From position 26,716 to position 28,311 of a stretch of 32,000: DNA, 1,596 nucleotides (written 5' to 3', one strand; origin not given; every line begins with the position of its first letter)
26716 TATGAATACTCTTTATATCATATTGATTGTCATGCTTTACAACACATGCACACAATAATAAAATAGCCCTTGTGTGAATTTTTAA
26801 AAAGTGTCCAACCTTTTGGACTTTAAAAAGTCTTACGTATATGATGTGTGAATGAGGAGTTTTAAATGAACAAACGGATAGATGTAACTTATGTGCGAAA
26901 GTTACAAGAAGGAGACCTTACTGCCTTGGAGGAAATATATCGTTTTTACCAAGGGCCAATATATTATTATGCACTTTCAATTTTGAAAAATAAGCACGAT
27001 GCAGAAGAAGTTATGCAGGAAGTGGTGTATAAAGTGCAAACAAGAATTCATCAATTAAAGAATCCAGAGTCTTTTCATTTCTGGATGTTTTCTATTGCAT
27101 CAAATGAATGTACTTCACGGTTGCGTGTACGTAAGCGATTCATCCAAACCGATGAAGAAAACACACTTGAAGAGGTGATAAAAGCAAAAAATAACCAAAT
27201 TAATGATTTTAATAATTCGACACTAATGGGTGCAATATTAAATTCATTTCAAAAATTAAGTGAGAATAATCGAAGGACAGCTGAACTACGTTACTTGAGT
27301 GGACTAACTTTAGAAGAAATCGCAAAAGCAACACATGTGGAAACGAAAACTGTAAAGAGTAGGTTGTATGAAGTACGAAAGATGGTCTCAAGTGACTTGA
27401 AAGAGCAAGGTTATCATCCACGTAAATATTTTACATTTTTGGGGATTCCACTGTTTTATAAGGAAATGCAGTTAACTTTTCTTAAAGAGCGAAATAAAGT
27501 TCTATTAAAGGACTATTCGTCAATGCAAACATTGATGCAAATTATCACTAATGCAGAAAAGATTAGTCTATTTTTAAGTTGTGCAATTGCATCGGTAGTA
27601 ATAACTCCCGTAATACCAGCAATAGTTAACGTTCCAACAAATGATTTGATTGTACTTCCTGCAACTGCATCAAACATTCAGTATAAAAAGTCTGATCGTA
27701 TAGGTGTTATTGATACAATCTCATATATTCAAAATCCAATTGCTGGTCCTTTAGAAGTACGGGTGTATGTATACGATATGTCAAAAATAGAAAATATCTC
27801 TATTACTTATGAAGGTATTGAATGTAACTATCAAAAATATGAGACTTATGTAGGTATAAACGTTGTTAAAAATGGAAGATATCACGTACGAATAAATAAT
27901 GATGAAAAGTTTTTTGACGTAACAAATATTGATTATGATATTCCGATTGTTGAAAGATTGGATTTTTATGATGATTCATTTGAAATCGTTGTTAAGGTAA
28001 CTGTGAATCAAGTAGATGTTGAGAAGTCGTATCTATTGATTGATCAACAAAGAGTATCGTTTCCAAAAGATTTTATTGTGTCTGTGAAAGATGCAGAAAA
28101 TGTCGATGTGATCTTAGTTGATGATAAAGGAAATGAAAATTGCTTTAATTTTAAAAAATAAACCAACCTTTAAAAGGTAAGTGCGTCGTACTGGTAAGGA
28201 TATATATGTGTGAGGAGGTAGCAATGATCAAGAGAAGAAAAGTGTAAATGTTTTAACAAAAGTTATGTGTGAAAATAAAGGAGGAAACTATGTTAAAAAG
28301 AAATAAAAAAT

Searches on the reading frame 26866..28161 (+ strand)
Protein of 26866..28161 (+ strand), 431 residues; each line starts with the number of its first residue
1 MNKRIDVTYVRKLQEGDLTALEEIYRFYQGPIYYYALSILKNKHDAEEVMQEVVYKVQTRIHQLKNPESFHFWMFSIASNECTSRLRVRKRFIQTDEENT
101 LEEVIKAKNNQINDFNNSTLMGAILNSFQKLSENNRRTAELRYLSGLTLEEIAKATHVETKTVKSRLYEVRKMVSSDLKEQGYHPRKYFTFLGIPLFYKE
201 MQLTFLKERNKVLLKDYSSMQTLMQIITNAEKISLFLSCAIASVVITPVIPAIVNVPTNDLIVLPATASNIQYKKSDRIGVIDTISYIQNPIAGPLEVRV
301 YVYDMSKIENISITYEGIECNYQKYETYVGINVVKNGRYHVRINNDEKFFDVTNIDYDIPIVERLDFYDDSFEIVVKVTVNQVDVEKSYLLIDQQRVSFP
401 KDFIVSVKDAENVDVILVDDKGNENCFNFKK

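Call 10: search_protein_families(library=pfam, proteins=[window:26866-28161:+], max_evalue=0.01)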
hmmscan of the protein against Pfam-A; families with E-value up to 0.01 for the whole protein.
window:26866-28161:+ (431 aa): 4 families
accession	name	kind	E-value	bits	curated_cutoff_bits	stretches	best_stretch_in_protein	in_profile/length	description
PF04542.20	Sigma70_r2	-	6e-11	42.4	24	1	25-91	2-70/71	Sigma-70 region 2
PF07638.17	Sigma70_ECF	-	4.9e-08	33.5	21.1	1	10-178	8-183/185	ECF sigma factor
PF08281.18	Sigma70_r4_2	-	1.2e-07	31.7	25.7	1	123-172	3-52/54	Sigma-70, region 4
PF04545.22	Sigma70_r4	-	0.00018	21.4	24.1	1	129-167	3-41/50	Sigma-70, region 4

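Call 11: search_protein_families(library=ncbifam, proteins=[window:26866-28161:+], max_evalue=0.01)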
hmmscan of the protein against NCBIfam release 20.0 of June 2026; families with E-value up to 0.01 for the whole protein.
window:26866-28161:+ (431 aa): 79 families (the best 25 are shown)
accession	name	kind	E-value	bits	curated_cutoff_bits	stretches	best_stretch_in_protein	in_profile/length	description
NF009166.1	PRK12513.1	equivalog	8.4e-24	84.3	206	1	5-172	8-180/193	RNA polymerase sigma factor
TIGR02937.1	sigma70-ECF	superfamily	5.5e-23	81.4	42.9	1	20-174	2-161/165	sigma-70 family RNA polymerase sigma factor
TIGR02985.1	Sig70_bacteroi1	subfamily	3.5e-22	79.4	126.4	1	20-172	2-156/162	RNA polymerase sigma-70 factor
TIGR02950.1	SigM_subfam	subfamily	8.6e-22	77.7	147.95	1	21-175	2-155/159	RNA polymerase sigma factor, SigM family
NF053879.1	RNAPolSigSigVBac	equivalog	2.7e-21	75.9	190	1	29-181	14-158/160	RNA polymerase sigma factor SigV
NF007216.0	PRK09638.1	equivalog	3.1e-21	76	194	1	8-182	7-178/180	RNA polymerase sigma factor SigY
NF008888.0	PRK11922.1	equivalog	7.5e-21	74.8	204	1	6-191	17-210/231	RNA polymerase sigma factor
NF007223.0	PRK09641.1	equivalog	1.2e-20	74.1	209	1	6-180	5-186/187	RNA polymerase sigma factor SigW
TIGR02954.1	Sig70_famx3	hypoth_equivalog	2.2e-20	73.1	188.5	1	7-180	4-169/170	RNA polymerase sigma-70 factor, TIGR02954 family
TIGR02989.1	Sig-70_gvs1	subfamily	3.1e-20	72.7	124.55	1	22-174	4-154/158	RNA polymerase sigma-70 factor, Rhodopirellula/Verrucomicrobium family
NF058625.1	sigma_PG0214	equivalog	5.9e-20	71.6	130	1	29-181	14-164/170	GFO_1088 family ECF-type sigma factor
NF007222.0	PRK09640.1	equivalog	2.3e-19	69.7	194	1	19-174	26-178/188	RNA polymerase sigma factor SigX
NF009168.0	PRK12515.1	subfamily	5.9e-19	68.3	236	1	6-184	9-185/189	RNA polymerase sigma factor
NF009195.0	PRK12543.1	subfamily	1.8e-18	66.7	197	1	7-173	8-173/192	RNA polymerase sigma factor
NF009171.0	PRK12518.1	equivalog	4.4e-18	65.8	208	1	6-182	14-188/191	RNA polymerase sigma factor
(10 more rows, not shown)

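Call 18: find_homologous_proteins(query=window:26866-28161:+, max_evalue=0.00001)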
Query window:26866-28161:+ (431 aa): 6 proteins with E <= 0.00001 among 5327 candidates.
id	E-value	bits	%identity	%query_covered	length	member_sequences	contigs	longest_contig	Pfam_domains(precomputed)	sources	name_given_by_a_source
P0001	1.3e-279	945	100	100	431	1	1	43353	PF07638.18,PF04542.21,PF08281.19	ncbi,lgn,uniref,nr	ncbi:RNA polymerase sigma factor (sigma-70 family) [Breznakia blatticola]|uniref:RNA polymerase sigm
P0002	7.2e-109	383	43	100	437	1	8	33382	PF07638.18,PF04542.21,PF08281.19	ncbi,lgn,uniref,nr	ncbi:RNA polymerase sigma factor (sigma-70 family) [Breznakia blatticola]|uniref:RNA polymerase sigm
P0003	1.9e-101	358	42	100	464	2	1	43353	PF07638.18,PF04542.21,PF08281.19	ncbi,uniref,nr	ncbi:RNA polymerase sigma factor (sigma-70 family) [Breznakia blatticola]|uniref:RNA polymerase sigm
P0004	2.7e-100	354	44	100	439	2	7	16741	PF07638.18,PF04542.21,PF08281.19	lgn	-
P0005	2.6e-94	335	40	100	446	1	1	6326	PF04542.21,PF08281.19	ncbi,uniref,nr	ncbi:RNA polymerase sigma factor (sigma-70 family) [Breznakia blatticola]|uniref:RNA polymerase sigm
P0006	3.8e-76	275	36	100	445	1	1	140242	PF07638.18,PF04542.21,PF08281.19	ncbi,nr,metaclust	ncbi:hypothetical protein A4S06_02500 [Erysipelotrichaceae bacterium MTC7]|nr:hypothetical protein A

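Call 21: find_encoding_contigs(protein=P0002, flank=6000, max_places=3)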
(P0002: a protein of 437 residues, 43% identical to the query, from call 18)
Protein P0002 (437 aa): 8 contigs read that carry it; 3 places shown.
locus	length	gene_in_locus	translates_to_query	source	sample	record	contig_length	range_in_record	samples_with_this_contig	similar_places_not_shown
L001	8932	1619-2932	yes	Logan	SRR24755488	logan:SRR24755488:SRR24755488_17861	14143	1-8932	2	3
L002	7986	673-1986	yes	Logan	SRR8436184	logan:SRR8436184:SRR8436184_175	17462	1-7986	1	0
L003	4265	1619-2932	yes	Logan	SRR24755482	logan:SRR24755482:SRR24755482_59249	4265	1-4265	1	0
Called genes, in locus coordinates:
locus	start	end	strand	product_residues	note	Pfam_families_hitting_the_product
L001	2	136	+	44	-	?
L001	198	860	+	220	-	PF00702:Hydrolase, PF13419:HAD_2, PF13242:Hydrolase_like (faint)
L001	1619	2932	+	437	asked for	PF07638:Sigma70_ECF, PF04542:Sigma70_r2, PF08281:Sigma70_r4_2 (weak)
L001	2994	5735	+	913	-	-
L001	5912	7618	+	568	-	PF05524:PEP-utilisers_N, PF00391:PEP-utilizers, PF02896:PEP-utilizers_C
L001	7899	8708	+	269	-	PF00881:Nitroreductase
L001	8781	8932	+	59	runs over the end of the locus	-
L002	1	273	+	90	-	?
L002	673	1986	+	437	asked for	PF07638:Sigma70_ECF, PF04542:Sigma70_r2, PF08281:Sigma70_r4_2 (weak)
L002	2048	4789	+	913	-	-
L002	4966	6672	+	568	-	PF05524:PEP-utilisers_N, PF00391:PEP-utilizers, PF02896:PEP-utilizers_C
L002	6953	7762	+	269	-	PF00881:Nitroreductase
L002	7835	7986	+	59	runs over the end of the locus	-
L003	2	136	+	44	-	?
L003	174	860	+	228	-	PF00702:Hydrolase, PF13419:HAD_2, PF13242:Hydrolase_like (faint)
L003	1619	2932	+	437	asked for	PF07638:Sigma70_ECF, PF04542:Sigma70_r2, PF08281:Sigma70_r4_2 (weak)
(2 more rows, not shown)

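Call 22: find_encoding_contigs(protein=P0005, flank=6000, max_places=3)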
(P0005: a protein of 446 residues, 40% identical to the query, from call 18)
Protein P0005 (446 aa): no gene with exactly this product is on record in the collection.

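Call 23: find_encoding_contigs(protein=P0004, flank=6000, max_places=3)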
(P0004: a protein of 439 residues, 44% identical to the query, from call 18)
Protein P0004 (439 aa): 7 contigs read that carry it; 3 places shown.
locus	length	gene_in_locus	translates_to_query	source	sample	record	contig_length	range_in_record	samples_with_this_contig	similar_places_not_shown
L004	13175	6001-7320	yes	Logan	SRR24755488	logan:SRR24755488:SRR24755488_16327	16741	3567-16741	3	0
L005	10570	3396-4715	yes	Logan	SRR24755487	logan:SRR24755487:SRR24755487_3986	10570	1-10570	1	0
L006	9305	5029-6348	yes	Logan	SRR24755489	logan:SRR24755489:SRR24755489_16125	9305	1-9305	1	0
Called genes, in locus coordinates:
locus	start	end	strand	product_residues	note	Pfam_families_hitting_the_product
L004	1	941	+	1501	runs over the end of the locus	?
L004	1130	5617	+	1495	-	PF07953:Toxin_R_bind_N, PF13385:Laminin_G_3, PF07953:Toxin_R_bind_N, PF13385:Laminin_G_3, PF00149:Metallophos, PF00754:F5_F8_type_C, PF22633:F5_F8_type_C_2 (weak), PF07554:FIVAR (weak)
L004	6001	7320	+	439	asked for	PF07638:Sigma70_ECF, PF04542:Sigma70_r2, PF08281:Sigma70_r4_2 (weak)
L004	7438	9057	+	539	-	PF18998:Flg_new_2 (weak)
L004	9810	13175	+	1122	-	?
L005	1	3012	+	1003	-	?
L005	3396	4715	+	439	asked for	PF07638:Sigma70_ECF, PF04542:Sigma70_r2, PF08281:Sigma70_r4_2 (weak)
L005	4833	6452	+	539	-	PF18998:Flg_new_2 (weak)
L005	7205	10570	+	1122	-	?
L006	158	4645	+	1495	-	PF07953:Toxin_R_bind_N, PF13385:Laminin_G_3, PF07953:Toxin_R_bind_N, PF13385:Laminin_G_3, PF00149:Metallophos, PF00754:F5_F8_type_C, PF22633:F5_F8_type_C_2 (weak), PF07554:FIVAR (weak)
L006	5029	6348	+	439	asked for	PF07638:Sigma70_ECF, PF04542:Sigma70_r2, PF08281:Sigma70_r4_2 (weak)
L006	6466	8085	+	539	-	PF18998:Flg_new_2 (weak)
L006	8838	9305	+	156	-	?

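Call 24: find_encoding_contigs(protein=P0006, flank=6000, max_places=3)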
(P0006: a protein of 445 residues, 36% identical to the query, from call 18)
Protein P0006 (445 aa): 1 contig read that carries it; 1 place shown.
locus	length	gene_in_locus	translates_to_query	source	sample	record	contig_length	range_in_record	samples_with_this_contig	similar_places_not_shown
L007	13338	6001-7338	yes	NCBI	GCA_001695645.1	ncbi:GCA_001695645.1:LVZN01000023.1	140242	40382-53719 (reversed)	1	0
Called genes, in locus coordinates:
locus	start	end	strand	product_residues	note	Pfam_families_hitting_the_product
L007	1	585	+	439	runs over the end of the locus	PF00754:F5_F8_type_C, PF22633:F5_F8_type_C_2 (weak), PF12971:NAGLU_N, PF05089:NAGLU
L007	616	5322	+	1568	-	PF05089:NAGLU, PF12972:NAGLU_C, PF00754:F5_F8_type_C, PF22633:F5_F8_type_C_2, PF00754:F5_F8_type_C, PF22633:F5_F8_type_C_2, PF00754:F5_F8_type_C (weak), PF07554:FIVAR (faint)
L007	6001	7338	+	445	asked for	PF07638:Sigma70_ECF, PF04542:Sigma70_r2, PF08281:Sigma70_r4_2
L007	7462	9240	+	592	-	PF13306:LRR_5, PF13855:LRR_8 (faint), PF13306:LRR_5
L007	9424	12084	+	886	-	PF00176:SNF2-rel_dom (weak), PF00270:DEAD, PF04851:ResIII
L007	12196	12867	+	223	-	PF00072:Response_reg, PF00486:Trans_reg_C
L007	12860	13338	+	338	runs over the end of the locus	PF13581:HATPase_c_2 (weak), PF02518:HATPase_c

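Call 35: find_related_loci(query=A3, collection=genome_contigs, flank=7000)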
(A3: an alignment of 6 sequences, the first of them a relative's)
Query A3 (431 aa) in genome_contigs; peptide patterns used: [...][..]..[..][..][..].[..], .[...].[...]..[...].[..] (x = any residue, [..] = any of these).
600 stretches matched a pattern (row limit reached: there are more); 165 encode a relative of the query (tblastn E <= 1e-3); the best 80 are kept; 80 distinct loci.
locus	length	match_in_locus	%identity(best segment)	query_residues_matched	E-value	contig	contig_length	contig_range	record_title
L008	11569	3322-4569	28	3-423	1e-46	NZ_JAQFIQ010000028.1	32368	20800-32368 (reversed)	Breznakia sp. PF5-3 Ga0505214_28, whole genome shotgun sequence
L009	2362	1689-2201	28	10-180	3e-18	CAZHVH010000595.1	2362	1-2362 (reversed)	MAG TPA_asm: uncultured bacterium isolate binchicken_co6_520 genome assembly, contig: NODE_66639_length_2362_cov_16.5413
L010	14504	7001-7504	29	10-178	7e-16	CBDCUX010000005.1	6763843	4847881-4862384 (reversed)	MAG: Candidatus Poribacteria bacterium isolate e6ba5316-27cc-4a72-bad8-a94c688688a0 genome assembly, contig: contig_5, w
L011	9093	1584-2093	27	10-174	9e-16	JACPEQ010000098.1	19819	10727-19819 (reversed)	MAG: Chloroflexi bacterium isolate NC_groundwater_339_Ag_B-0.1um_70_19 GD18-4_B1_scaffold_638954, whole genome shotgun s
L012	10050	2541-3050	26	4-174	1e-15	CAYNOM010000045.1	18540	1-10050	MAG TPA_asm: uncultured Polyangiales bacterium isolate SRP319275_co6_81 genome assembly, contig: NODE_1132_length_18540_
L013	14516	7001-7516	24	6-179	1e-15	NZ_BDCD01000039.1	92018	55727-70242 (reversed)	Nocardia yamanashiensis NBRC 100130, whole genome shotgun sequence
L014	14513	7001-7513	27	15-178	2e-15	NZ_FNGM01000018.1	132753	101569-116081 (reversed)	Paenibacillus jilunlii strain CGMCC 1.10239, whole genome shotgun sequence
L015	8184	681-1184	27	6-174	5e-15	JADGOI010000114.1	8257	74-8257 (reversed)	MAG: Acidimicrobiales bacterium isolate Chersky.4_46 contig-100_4600, whole genome shotgun sequence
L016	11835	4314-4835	31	5-181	2e-14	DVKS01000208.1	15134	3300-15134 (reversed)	MAG TPA_asm: Candidatus Caccovicinus merdipullorum isolate CHK123-3438 CHK195__C290347_L15134_ERR3414590, whole genome s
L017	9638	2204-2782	30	6-193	1e-14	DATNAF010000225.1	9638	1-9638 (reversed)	MAG TPA_asm: Terriglobales bacterium isolate SMAG_U11154 k141_2458527, whole genome shotgun sequence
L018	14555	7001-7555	31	3-179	6e-15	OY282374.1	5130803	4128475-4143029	MAG: Candidatus Poribacteria bacterium genome assembly, chromosome: 1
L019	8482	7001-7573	27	6-198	3e-13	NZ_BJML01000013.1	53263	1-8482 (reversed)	Microbacterium testaceum strain NBRC 12675 sequence13, whole genome shotgun sequence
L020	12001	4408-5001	28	6-193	3e-13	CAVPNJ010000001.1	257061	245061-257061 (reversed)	MAG: uncultured beta proteobacterium isolate MFD10113.bin.1.142 genome assembly, contig: contig_19327, whole genome shot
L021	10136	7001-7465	29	14-166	5e-13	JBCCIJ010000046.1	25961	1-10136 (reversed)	MAG: Bacteroidota bacterium isolate P01_B01_bin.88 k141_3663514_length_25961_cov_70.0000, whole genome shotgun sequence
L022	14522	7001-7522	28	10-171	9e-13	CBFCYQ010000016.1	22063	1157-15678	MAG TPA_asm: uncultured bacterium isolate SRR26215689_metabat2_8 genome assembly, contig: ERZ25073498.442, whole genome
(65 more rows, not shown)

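Call 74: predict_structure(alignment_id=A7)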
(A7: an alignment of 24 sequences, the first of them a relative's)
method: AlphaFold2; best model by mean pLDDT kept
length: 431 residues; sequences in the alignment: 24
mean_pLDDT: 75.1   pTM: 0.47
mean pLDDT of the five models: 75.1, 74.0, 74.0, 72.6, 71.5
residues with pLDDT >= 90: 176; 70-90: 133; 50-70: 27; < 50: 95
segments of 3 or more residues with pLDDT < 50: 92-117, 211-277
pLDDT, mean of each block of 10 residues (from residue 1): 80 94 91 89 86 94 93 92 81 37 33 46 82 89 88 92 90 81 66 62 69 33 35 34 31 30 27 41 88 90 87 96 94 95 91 91 91 90 93 91 88 92 88 81
secondary structure, 60 per line:
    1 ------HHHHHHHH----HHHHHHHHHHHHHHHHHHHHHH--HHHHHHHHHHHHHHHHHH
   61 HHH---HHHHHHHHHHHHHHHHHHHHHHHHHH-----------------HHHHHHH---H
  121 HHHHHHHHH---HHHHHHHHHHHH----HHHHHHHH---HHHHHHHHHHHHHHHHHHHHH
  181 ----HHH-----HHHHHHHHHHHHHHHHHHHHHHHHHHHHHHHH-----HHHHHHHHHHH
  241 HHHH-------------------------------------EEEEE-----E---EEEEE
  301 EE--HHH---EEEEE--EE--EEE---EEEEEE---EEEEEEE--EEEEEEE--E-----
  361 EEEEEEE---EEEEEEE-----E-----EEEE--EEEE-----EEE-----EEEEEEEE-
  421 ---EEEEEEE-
elements in order: H7-14 H19-40 H43-63 H67-92 H110-116 H120-129 H133-144 H149-156 H160-180 H193-224 H230-244 E282-286 E296-302 E311-315 E322-324 E328-333 E337-343 E346-352 E361-367 E371-377 E389-392 E395-398 E404-406 E412-419 E424-430

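Call 80: fold_search(model_id=the predicted structure, library=pdb)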
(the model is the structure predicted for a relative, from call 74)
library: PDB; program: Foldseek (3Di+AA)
matches with E <= 10: 937; with E <= 0.001: 34
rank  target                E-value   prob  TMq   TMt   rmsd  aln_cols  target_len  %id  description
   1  5wuq_A                1.7e-07  1.00  0.29  0.71   6.3       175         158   23  Crystal structure of SigW in complex with its anti-sigma RsiW, a zinc binding form (released 2017-03-29)
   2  5wur_A                2.3e-07  1.00  0.30  0.72   6.1       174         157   22  Crystal structure of SigW in complex with its anti-sigma RsiW, an oxdized form (released 2017-03-29)
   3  5wuq_B                2.6e-07  1.00  0.29  0.71   6.0       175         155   22  Crystal structure of SigW in complex with its anti-sigma RsiW, a zinc binding form (released 2017-03-29)
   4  8z6g_B                9.1e-07  1.00  0.20  0.48  12.0       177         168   24  the AlgU-MucAcyto complex structure in Pseudomonas aeruginosa (released 2024-05-08)
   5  8z6g_D                3.2e-06  1.00  0.19  0.46  11.9       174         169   24  the AlgU-MucAcyto complex structure in Pseudomonas aeruginosa (released 2024-05-08)
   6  6in7_B                3.5e-06  1.00  0.19  0.46  11.7       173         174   23  Crystal structure of AlgU in complex with MucA(cyto) (released 2019-07-24)
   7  1or7_A                3.9e-06  1.00  0.20  0.45  11.4       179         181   22  Crystal Structure of Escherichia coli sigmaE with the Cytoplasmic Domain of its Anti-sigma RseA (released 2003-04-15)
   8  9m9e_F                8.2e-06  1.00  0.18  0.41  21.1       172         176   23  Structural Basis of Pausing During Transcription Initiation in Mycobacterium tuberculosis (released 2026-01-14)
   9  4nqw_A                1.0e-05  1.00  0.21  0.52   8.7       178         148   18  Structure of Mycobacterium tuberculosis extracytoplasmic function sigma factor SigK in complex with the cytosolic doma (released 2014-01-22)
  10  4cxf_A                1.2e-05  1.00  0.29  0.76   5.4       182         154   15  Structure of CnrH in complex with the cytosolic domain of CnrY (released 2014-04-30)
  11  9m98_F                1.6e-05  1.00  0.17  0.44  26.8       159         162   24  Structural Basis of Pausing During Transcription Initiation in Mycobacterium tuberculosis (released 2026-01-14)
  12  1or7_B                2.1e-05  1.00  0.18  0.45  11.4       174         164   22  Crystal Structure of Escherichia coli sigmaE with the Cytoplasmic Domain of its Anti-sigma RseA (released 2003-04-15)
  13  6jbq_F                2.6e-05  1.00  0.20  0.43  27.2       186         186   21  CryoEM structure of Escherichia coli sigmaE transcription initiation complex containing 5nt of RNA (released 2019-05-29)
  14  6dv9_F                5.4e-05  1.00  0.14  0.34  26.4       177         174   22  Crystal structure of Mycobacterium tuberculosis transcription initiation complex(ECF sigma factor L) containing 5nt RN (released 2019-02-20)
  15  5uxx_C                7.0e-05  1.00  0.28  0.68   8.1       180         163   19  Co-crystal structure of the sigma factor RpoE in complex with the anti-sigma factor NepR from Bartonella quintana (released 2018-02-28)
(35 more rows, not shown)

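Call 86: search_protein_representatives(alignment_id=A7)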
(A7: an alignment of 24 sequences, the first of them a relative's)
Query: 24 sequences, 431 profile positions. Proteins with E-value up to 0.001 (for the whole library): 304392; up to 1e-10: 107958; up to 1e-30: 1753. The best 150 are listed.
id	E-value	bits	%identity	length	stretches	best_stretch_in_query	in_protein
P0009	1.0e-160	551.9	-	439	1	3-430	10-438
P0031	9.9e-160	548.6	-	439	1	1-429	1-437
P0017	2.7e-147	507.6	-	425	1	2-430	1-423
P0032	2.9e-143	494.4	-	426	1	1-429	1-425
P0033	6.2e-143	493.3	-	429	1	1-430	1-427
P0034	4.0e-141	487.3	-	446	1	2-429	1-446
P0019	4.4e-140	483.9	-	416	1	1-430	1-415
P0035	8.8e-139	479.6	-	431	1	1-429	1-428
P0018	2.5e-138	478.1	-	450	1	1-428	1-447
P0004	7.1e-138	476.6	-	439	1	2-430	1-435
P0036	2.6e-137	474.7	-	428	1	1-429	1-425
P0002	7.8e-135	466.6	-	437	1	2-429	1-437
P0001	9.7e-135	466.3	-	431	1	2-428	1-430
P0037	1.0e-134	466.2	-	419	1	1-429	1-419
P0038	1.9e-133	462.0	-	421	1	1-430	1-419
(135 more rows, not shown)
